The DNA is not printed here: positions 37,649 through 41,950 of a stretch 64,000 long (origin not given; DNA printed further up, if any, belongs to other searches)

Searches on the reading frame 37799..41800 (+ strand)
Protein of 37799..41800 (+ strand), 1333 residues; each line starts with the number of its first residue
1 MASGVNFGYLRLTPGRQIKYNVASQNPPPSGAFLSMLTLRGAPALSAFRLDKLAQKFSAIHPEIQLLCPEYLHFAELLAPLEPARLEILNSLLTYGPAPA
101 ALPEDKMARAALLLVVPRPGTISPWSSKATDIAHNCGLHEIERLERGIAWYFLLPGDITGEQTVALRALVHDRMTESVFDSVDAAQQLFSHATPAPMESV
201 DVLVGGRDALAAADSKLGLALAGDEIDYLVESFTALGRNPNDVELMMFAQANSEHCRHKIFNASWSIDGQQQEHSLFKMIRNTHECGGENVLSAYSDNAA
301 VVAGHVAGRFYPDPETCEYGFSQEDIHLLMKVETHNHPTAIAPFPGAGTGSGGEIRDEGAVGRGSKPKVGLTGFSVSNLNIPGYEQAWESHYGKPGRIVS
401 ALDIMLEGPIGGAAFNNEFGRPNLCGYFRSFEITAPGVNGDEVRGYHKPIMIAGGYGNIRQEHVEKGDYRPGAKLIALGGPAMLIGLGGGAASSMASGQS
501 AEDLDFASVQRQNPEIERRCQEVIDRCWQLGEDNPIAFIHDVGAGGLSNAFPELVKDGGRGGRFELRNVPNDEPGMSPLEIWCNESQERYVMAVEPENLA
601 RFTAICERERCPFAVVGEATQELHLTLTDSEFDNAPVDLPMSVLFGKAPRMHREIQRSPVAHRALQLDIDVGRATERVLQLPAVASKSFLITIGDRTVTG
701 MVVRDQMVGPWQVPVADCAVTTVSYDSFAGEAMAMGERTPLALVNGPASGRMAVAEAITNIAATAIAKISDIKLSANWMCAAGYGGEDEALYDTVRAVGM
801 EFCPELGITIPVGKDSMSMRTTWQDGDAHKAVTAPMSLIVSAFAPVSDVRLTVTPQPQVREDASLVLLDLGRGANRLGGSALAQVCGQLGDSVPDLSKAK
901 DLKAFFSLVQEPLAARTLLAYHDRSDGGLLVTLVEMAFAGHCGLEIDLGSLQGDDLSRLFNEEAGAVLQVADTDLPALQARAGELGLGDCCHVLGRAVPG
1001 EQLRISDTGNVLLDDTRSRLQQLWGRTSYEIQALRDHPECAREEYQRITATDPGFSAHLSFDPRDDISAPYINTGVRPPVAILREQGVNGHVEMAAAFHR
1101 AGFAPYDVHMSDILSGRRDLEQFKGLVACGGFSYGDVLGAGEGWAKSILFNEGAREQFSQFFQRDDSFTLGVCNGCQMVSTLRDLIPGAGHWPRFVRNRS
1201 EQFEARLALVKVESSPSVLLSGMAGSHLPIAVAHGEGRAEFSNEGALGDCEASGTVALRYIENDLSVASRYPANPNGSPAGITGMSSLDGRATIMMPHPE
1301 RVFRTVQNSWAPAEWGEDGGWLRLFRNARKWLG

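Call 60: search_protein_families(library=pfam, proteins=[window:37799-41800:+], max_evalue=0.000001)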
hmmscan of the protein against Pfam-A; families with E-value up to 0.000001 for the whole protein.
window:37799-41800:+ (1333 aa): 5 families
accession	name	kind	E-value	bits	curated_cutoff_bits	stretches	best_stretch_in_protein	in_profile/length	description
PF13507.12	GATase_5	-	4e-105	351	27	1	1077-1332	1-260/260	CobB/CobQ-like glutamine amidotransferase domain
PF22689.1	FGAR-AT_PurM_N-like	-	5.3e-83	277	27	1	686-845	1-160/160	FGAR-AT PurM_N-like domain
PF02769.27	AIRS_C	-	9.3e-50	169.3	23.1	2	470-628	1-154/156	AIR synthase related protein, C-terminal domain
PF18076.6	FGAR-AT_N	-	1.2e-37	128.8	26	1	70-189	1-115/115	Formylglycinamide ribonucleotide amidotransferase N-terminal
PF18072.6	FGAR-AT_linker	-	5.4e-23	81.7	26.6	1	210-259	1-50/50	Formylglycinamide ribonucleotide amidotransferase linker domain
